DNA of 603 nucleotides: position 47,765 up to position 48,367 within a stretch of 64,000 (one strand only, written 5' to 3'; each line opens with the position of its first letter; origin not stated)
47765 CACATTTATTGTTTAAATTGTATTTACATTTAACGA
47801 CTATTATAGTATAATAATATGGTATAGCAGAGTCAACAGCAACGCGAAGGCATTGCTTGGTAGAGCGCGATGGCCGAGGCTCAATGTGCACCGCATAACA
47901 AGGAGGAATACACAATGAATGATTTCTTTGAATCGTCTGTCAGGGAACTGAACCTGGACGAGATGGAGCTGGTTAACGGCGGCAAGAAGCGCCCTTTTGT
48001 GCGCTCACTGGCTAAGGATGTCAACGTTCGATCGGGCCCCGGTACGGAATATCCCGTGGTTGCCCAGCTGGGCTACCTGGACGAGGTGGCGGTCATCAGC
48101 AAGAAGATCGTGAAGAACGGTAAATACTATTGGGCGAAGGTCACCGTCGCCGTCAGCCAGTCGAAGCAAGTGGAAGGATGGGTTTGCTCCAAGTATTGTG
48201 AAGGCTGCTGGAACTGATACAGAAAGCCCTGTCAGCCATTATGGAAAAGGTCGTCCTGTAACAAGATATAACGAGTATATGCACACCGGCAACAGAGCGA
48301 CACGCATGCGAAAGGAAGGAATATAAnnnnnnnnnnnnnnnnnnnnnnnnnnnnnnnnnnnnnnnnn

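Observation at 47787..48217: Orphan double-glycine-leader protein whose cargo is an SH3b domain with a CxxxCxxC tail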

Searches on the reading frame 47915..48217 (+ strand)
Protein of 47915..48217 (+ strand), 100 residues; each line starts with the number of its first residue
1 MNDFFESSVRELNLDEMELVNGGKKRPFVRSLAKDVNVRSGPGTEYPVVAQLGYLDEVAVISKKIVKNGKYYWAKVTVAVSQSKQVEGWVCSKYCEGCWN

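Call 3: search_protein_families(library=pfam, proteins=[window:47915-48214:+], max_evalue=1)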
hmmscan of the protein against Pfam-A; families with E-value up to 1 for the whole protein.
seq(100 aa): 2 families
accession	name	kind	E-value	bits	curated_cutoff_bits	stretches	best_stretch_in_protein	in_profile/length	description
PF08239.17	SH3_3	-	1.7e-09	38.1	27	1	35-94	2-52/54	Bacterial SH3 domain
PF06347.19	SH3_4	-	0.038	14.2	24.1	1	34-52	3-21/56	Bacterial SH3 domain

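Call 4: search_protein_families(library=ncbifam, proteins=[window:47915-48214:+], max_evalue=10)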
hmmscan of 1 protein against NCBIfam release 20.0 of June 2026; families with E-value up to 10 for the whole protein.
seq(100 aa): 2 families
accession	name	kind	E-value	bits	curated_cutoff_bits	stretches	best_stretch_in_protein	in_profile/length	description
TIGR03893.1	lant_SP_1948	subfamily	0.046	14.1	32.95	1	10-23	11-24/61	lichenicidin A2 family type 2 lantibiotic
TIGR04211.1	SH3_and_anchor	equivalog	0.073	12.7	65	1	36-94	8-57/198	TIGR04211 family SH3 domain-containing protein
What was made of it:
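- On NHLP/Nif11 leader RiPP precursors: The NCBIfam scan at E<=10 gave no NHLP or Nif11 precursor hit, and the leader is 23 aa (call 4).
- The leader is short, with no NHLP or Nif11 domain (call 4).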

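Call 5: find_homologous_proteins(query=window:47915-48214:+, max_evalue=0.001)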
Query seq(100 aa) (100 aa): 51 proteins with E <= 0.001 among 51 candidates.
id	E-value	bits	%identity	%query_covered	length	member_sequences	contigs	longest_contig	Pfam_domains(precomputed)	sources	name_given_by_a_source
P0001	2.3e-59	216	96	100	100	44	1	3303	PF08239.18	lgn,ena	-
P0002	1.5e-56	207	92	100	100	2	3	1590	PF08239.18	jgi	-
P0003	7.4e-54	198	88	100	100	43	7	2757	PF08239.18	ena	-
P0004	2.7e-51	190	83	100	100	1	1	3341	PF08239.18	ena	-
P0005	4.5e-51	189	84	99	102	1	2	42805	PF08239.18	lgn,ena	-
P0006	6.5e-51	189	85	100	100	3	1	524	PF08239.18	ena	-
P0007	3.4e-49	183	79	100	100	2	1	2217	PF08239.18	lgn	-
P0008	1.2e-48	181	81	98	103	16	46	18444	PF08239.18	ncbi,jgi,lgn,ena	-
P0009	3.3e-48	180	78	99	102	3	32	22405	PF08239.18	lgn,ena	-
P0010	1.3e-47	178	77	99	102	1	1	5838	PF08239.18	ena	-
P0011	3.2e-47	177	80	98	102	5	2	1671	PF08239.18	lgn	-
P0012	3.8e-47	176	80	100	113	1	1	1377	PF08239.18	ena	-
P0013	7.6e-47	175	80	99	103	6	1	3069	PF08239.18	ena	-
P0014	1.1e-46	175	79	98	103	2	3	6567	PF08239.18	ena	-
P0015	1.2e-46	175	78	99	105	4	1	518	PF08239.18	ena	-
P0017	2.7e-46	174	77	98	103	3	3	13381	PF08239.18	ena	-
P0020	1.0e-44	169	74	100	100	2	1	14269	PF08239.18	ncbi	-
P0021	5.3e-43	163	71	99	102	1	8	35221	PF08239.18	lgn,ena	-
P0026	5.3e-41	157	70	98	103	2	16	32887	PF08239.18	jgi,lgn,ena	-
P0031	5.9e-40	153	72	97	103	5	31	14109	PF08239.18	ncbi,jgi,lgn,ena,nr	ncbi:MAG: SH3 domain-containing protein [Clostridia bacterium]|nr:SH3 domain-containing protein [Clo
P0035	4.9e-39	150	73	95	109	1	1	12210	PF08239.18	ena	-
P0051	3.5e-7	48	40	73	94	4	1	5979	PF08239.18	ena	-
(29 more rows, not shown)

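Call 9: find_encoding_contigs(protein=P0005, flank=10000, max_places=3)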
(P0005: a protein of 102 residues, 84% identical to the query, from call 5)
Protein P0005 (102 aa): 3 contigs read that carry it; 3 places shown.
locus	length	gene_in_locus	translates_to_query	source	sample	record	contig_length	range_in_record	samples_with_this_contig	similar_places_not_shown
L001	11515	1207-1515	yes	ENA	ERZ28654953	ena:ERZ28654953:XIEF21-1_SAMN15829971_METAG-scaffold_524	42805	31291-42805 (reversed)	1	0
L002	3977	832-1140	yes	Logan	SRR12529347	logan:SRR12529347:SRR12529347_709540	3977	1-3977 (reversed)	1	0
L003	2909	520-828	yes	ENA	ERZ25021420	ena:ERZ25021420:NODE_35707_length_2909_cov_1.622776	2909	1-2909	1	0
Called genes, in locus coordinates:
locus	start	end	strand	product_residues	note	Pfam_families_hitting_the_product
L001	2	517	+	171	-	?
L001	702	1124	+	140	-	-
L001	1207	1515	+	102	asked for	PF08239:SH3_3 (weak)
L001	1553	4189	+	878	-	-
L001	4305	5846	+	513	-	PF00128:Alpha-amylase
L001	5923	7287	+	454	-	PF00209:SNF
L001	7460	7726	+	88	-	-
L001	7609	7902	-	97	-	-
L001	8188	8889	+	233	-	PF00005:ABC_tran, PF13304:AAA_21 (faint)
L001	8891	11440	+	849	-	PF12704:MacB_PCD (faint), PF02687:FtsX (weak)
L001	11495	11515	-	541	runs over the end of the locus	PF02743:dCache_1, PF22673:MCP-like_PDC_1, PF00672:HAMP, PF00990:GGDEF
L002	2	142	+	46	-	?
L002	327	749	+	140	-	-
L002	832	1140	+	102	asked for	PF08239:SH3_3 (weak)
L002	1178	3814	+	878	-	-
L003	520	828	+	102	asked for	PF08239:SH3_3 (weak)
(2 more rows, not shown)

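Call 10: search_protein_families(library=pfam, proteins=[L001:1553-4189:+, L001:702-1124:+, L001:2-517:+], max_evalue=0.1)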
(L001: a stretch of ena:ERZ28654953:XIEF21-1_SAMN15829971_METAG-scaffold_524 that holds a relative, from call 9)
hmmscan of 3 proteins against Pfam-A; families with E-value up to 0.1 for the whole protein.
L001:1553-4189:+ (878 aa): 0 families

L001:702-1124:+ (140 aa): 0 families

L001:2-517:+ (171 aa): 1 family
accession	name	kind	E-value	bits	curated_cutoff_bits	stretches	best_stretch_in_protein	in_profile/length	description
PF04095.22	NAPRTase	-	5.1e-49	167.6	20.8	1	7-159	71-234/239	Nicotinate phosphoribosyltransferase (NAPRTase) family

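Call 11: find_encoding_contigs(protein=P0021, flank=10000, max_places=4)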
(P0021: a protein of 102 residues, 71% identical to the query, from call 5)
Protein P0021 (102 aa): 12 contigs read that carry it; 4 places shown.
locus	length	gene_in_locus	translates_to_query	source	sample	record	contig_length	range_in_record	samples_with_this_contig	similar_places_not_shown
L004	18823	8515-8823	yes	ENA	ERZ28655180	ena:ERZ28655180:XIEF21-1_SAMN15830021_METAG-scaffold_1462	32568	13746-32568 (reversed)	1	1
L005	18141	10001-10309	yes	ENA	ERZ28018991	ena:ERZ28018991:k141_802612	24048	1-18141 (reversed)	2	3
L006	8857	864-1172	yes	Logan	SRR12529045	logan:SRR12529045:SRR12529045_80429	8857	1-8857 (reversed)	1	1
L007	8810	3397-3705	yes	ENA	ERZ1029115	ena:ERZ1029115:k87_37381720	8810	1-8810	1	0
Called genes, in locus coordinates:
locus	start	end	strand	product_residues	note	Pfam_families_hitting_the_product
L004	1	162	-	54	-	?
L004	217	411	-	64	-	-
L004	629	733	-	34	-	-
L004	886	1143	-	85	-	-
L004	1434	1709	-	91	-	PF00216:Bac_DNA_binding, PF18291:HU-HIG (weak)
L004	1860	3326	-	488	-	PF00990:GGDEF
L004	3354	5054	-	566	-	PF00990:GGDEF, PF00563:EAL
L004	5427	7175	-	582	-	PF13181:TPR_8 (faint), PF13424:TPR_12 (faint), PF13487:HD_5, PF01966:HD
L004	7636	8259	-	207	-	-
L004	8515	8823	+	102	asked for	PF08239:SH3_3 (weak)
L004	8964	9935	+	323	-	-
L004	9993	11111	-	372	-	PF01048:PNP_UDP_1, PF12098:DUF3574 (weak)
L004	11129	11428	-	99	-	PF12844:HTH_19 (weak), PF13560:HTH_31, PF01381:HTH_3, PF13443:HTH_26 (weak)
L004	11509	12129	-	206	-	-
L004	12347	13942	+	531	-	PF12161:HsdM_N, PF02384:N6_Mtase, PF07669:Eco57I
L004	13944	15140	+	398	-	PF01420:Methylase_S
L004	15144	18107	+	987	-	PF04313:HSDR_N, PF00270:DEAD, PF04851:ResIII, PF18766:SWI2_SNF2, PF22679:T1R_D3-like, PF12008:EcoR124_C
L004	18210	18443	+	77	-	-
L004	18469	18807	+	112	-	PF06908:YpsA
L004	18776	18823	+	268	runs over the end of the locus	PF02810:SEC-C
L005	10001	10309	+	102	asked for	PF08239:SH3_3 (weak)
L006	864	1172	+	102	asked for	PF08239:SH3_3 (weak)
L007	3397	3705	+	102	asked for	PF08239:SH3_3 (weak)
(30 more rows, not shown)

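Call 12: find_encoding_contigs(protein=P0026, flank=10000, max_places=3)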
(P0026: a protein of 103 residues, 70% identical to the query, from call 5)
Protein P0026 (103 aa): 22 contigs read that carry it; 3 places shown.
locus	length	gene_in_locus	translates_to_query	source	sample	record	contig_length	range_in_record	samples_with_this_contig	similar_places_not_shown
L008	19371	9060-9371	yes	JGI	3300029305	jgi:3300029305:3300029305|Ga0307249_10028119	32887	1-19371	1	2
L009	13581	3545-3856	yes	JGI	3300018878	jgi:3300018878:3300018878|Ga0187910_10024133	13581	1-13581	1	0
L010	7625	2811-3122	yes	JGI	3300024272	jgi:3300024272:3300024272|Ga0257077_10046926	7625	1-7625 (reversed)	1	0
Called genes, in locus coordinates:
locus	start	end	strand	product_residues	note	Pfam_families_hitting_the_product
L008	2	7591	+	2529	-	?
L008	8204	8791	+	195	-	-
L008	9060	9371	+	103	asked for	PF08239:SH3_3 (weak)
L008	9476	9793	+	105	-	-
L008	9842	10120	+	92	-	PF08239:SH3_3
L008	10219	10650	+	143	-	-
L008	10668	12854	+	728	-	PF03412:Peptidase_C39, PF00664:ABC_membrane, PF00005:ABC_tran, PF02463:SMC_N (faint)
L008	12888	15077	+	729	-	PF00664:ABC_membrane, PF00005:ABC_tran, PF02463:SMC_N (faint)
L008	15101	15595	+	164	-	-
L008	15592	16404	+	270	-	PF00072:Response_reg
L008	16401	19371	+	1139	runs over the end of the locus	PF05193:Peptidase_M16_C, PF08367:M16C_assoc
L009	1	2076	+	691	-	?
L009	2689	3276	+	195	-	-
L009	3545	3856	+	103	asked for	PF08239:SH3_3 (weak)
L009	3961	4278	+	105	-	-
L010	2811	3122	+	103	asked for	PF08239:SH3_3 (weak)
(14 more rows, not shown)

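Call 13: find_encoding_contigs(protein=P0008, flank=10000, max_places=4)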
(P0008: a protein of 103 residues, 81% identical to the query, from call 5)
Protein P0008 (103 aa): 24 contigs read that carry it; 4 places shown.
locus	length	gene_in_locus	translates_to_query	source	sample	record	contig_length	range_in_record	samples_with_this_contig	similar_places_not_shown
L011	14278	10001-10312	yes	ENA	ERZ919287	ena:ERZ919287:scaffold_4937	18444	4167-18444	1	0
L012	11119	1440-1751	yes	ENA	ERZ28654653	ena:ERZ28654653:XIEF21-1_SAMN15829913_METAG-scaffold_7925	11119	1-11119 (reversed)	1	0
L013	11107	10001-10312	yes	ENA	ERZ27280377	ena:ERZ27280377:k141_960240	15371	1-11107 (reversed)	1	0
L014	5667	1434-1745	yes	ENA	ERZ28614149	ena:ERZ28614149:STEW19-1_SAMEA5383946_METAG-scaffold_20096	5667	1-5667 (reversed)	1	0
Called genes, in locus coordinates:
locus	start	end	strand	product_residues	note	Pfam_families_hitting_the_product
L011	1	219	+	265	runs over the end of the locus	PF00072:Response_reg, PF00486:Trans_reg_C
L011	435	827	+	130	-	-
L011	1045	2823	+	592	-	PF01554:MatE, PF13581:HATPase_c_2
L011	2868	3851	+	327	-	PF03480:DctP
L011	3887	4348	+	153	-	PF04290:DctQ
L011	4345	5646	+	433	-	PF06808:DctM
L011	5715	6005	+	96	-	-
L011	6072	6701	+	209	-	-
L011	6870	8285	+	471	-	-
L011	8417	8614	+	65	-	-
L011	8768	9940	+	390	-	PF05684:DUF819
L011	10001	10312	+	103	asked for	PF08239:SH3_3 (weak)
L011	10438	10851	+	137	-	PF12158:DUF3592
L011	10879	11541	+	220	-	-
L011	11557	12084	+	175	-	PF01569:PAP2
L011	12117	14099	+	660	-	PF11288:DUF3089, PF12710:HAD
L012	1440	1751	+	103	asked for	PF08239:SH3_3 (weak)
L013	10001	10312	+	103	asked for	PF08239:SH3_3 (weak)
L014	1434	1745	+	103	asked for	PF08239:SH3_3 (weak)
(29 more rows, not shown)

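Call 19: find_related_loci(query=A1, collection=genome_contigs, flank=10000)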
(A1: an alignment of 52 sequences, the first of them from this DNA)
Query A1 (100 aa) in genome_contigs; peptide patterns used: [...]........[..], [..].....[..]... (x = any residue, [..] = any of these).
600 stretches matched a pattern (row limit reached: there are more); 96 encode a relative of the query (tblastn E <= 1e-3); the best 80 are kept; 80 distinct loci.
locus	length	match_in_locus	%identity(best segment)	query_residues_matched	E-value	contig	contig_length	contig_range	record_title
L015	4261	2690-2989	89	1-100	2e-58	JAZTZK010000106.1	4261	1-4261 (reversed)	MAG: Clostridia bacterium isolate T1900045324_YK20190013.MAGScoT_cleanbin_000008 SGB_6411_k141_1399258, whole genome sho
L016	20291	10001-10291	74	5-100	6e-44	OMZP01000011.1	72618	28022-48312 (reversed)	uncultured Clostridiales bacterium isolate RUG103 genome assembly, contig: scaffold_403, whole genome shotgun sequence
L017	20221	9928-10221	71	4-100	2e-43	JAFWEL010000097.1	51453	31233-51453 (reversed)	MAG: Clostridia bacterium isolate RGIG5665 Sheep_Duodenum-4__c524, whole genome shotgun sequence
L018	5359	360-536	40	28-92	3e-7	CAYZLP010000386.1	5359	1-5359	MAG TPA_asm: uncultured Caldilineaceae bacterium isolate binchicken_co176_4 genome assembly, contig: NODE_15156_length_5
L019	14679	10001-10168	38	36-97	5e-7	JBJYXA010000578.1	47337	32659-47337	MAG: Caldilineaceae bacterium isolate S0_2_050615r3r5_26 S0_2_050615r3r5_26_000000000578, whole genome shotgun sequence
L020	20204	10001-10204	34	25-98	5e-7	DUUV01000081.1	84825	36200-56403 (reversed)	MAG TPA_asm: Candidatus Fermentithermobacillaceae bacterium isolate AS08sgBPME_276 25600_AS08, whole genome shotgun sequ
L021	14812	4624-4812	35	1-77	8e-7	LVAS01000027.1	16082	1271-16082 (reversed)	MAG: Clostridiales bacterium Firm_13 _contig_224667, whole genome shotgun sequence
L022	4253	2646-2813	38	36-97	9e-7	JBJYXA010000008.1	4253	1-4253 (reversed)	MAG: Caldilineaceae bacterium isolate S0_2_050615r3r5_26 S0_2_050615r3r5_26_000000000008, whole genome shotgun sequence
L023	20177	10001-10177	42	35-94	8e-7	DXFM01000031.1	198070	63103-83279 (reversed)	MAG TPA_asm: Candidatus Lachnoclostridium avicola isolate CHK190-19777 CHK190__C134992_L198070_SAMEA5754834, whole genom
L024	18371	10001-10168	44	35-94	1e-6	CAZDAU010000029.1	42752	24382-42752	MAG TPA_asm: uncultured Anaerolinea sp. isolate binchicken_co274_325 genome assembly, contig: NODE_2330_length_42752_cov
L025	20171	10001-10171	39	33-94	1e-6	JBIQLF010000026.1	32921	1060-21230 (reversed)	MAG: Thermomicrobia bacterium isolate mag.54g NODE_1031_length_32921, whole genome shotgun sequence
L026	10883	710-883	37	31-93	1e-6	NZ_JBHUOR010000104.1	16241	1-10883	Kurthia populi strain KCTC 33522 soapdenovo_K_105_104, whole genome shotgun sequence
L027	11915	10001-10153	35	35-94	2e-6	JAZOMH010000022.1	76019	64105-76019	MAG: Faecousia sp. isolate T1900045649_YK20190343.MAGScoT_cleanbin_000014 SGB_8186_k141_1233991, whole genome shotgun se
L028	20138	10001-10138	46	31-70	2e-6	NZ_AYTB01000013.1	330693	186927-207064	Kurthia huakuii LAM0618 Scaffold2_2, whole genome shotgun sequence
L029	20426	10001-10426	37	33-92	4e-6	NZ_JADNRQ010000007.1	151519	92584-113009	Desulfallas sp. Bu1-1 NODE_7_length_151519_cov_48.454258, whole genome shotgun sequence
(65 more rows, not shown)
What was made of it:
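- Tried and rejected: The single genome-collection scan had already been spent on the SH3 family (call 19).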

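Call 24: find_encoding_contigs(protein=window:47915-48217:+, flank=10000, max_places=6)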
Protein window:47915-48217:+ (100 aa): no gene with exactly this product is on record in the collection.
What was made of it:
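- Tried and rejected: The window protein is not on record by exact sequence (call 24).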

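Call 32: search_solved_structures(query=A2, max_evalue=1, show_alignments=2)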
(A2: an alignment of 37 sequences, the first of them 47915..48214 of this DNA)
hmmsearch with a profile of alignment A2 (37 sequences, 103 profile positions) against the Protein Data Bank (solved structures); distinct sequences matched with E-value up to 1: 6.
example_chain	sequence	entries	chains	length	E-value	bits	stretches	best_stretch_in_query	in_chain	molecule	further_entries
2krs_A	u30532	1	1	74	0.00039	23.8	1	32-65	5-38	Probable enterotoxin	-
8b2g_A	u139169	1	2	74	0.00089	22.7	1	35-79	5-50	SH3b domain-containing protein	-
2kq8_A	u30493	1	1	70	0.0045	20.4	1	35-66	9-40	Cell wall hydrolase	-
7ksq_E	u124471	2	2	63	0.27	14.7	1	30-64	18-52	PsaE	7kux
6l35_E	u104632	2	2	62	0.27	14.7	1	30-64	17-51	PsaE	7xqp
8b2h_A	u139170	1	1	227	1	12.9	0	36-63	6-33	SH3b domain-containing protein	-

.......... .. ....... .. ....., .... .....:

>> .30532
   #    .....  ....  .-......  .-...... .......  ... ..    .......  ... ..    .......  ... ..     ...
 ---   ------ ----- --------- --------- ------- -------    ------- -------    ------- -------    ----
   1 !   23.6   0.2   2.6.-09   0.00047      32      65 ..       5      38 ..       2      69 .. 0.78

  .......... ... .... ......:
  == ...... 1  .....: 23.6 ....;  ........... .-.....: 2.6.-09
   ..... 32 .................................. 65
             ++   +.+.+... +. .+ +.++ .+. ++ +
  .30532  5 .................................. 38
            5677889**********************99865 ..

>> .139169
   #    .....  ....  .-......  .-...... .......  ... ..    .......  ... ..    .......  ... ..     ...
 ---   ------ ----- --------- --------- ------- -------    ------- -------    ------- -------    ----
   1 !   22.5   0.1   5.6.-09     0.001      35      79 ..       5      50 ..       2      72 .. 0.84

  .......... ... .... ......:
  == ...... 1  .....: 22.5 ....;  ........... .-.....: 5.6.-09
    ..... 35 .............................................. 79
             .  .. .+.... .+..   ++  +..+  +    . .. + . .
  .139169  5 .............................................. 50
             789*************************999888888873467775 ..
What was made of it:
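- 48017..48196 (+): SH3b domain (Pfam SH3_3), residues 35-94. Call 32: PDB sequence hits 2krs and 8b2g (SH3b).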

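Call 36: find_encoding_contigs(protein=P0020, flank=10000, max_places=3)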
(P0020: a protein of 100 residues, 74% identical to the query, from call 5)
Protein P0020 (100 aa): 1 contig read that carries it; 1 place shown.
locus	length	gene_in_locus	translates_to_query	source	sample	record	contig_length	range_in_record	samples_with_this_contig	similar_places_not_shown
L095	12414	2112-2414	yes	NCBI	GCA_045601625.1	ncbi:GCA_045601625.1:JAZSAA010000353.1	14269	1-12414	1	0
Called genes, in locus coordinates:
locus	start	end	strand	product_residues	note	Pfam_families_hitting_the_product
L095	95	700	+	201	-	PF00005:ABC_tran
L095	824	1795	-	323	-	PF14378:PAP2_3 (weak), PF01569:PAP2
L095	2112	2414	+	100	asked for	PF08239:SH3_3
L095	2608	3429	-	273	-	PF13263:PHP_C (weak)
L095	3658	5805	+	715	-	PF13487:HD_5, PF01966:HD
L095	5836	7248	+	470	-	PF00990:GGDEF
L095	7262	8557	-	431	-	PF01979:Amidohydro_1, PF07969:Amidohydro_3 (weak)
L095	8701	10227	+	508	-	PF00817:IMS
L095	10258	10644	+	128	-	-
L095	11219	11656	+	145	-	PF24585:YunG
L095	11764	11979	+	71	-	-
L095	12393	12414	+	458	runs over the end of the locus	PF00682:HMGL-like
